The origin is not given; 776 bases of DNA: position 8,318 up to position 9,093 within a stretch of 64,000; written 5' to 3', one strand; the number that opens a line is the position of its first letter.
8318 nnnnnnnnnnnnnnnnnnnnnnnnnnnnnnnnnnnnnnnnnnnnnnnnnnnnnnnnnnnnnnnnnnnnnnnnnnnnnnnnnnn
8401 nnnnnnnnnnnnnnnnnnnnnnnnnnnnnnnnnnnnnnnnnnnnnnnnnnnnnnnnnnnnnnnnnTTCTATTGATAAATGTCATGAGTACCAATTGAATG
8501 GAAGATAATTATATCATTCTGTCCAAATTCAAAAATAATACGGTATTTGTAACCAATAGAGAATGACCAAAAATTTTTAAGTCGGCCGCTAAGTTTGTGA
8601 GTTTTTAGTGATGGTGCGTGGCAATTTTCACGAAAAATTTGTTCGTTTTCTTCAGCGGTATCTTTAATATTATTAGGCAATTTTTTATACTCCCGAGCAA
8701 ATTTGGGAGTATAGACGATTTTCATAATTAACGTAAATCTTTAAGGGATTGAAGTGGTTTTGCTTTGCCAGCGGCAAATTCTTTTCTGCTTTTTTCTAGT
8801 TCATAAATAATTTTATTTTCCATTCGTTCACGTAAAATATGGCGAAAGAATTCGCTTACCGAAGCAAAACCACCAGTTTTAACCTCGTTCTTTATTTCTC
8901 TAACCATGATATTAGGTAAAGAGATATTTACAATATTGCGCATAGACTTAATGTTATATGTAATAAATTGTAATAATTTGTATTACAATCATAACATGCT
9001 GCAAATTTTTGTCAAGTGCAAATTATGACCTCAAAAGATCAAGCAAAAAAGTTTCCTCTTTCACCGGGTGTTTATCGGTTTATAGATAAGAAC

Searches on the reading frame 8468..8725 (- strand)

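Call 3: search_protein_families(library=pfam, proteins=[window:8468-8725:-], max_evalue=1)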
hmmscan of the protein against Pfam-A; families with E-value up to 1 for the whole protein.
window:8468-8725:- (85 aa): 5 families
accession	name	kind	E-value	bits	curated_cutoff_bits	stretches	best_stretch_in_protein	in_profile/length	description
PF05016.21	ParE_toxin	-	7.3e-07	30.1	23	1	3-81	1-85/89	ParE toxin of type II toxin-antitoxin system, parDE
PF15738.11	YafQ_toxin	-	5.4e-06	27.1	30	1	2-82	2-84/88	Bacterial toxin of type II toxin-antitoxin system, YafQ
PF05015.19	HigB-like_toxin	-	1.5e-05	25.8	27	1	37-73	48-84/91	RelE-like toxin of type II toxin-antitoxin system HigB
PF24732.2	ParE_like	-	0.00036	20.9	24.4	1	29-84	12-65/67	ParE-like toxin domain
PF15781.12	ParE-like_toxin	-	0.016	15.6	28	1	3-82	1-80/87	ParE-like toxin of type II bacterial toxin-antitoxin system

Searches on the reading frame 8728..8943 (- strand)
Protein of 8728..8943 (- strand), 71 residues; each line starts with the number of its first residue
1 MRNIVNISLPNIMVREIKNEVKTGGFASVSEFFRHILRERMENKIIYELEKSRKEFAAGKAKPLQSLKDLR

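Call 3: search_protein_families(library=pfam, proteins=[window:8728-8943:-], max_evalue=1)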
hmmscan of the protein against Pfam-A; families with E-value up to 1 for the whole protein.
window:8728-8943:- (71 aa): 1 family
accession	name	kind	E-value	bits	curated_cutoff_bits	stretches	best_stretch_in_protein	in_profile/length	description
PF01402.27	RHH_1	-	0.00031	21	20.5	1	5-41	2-37/39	Ribbon-helix-helix protein, copG family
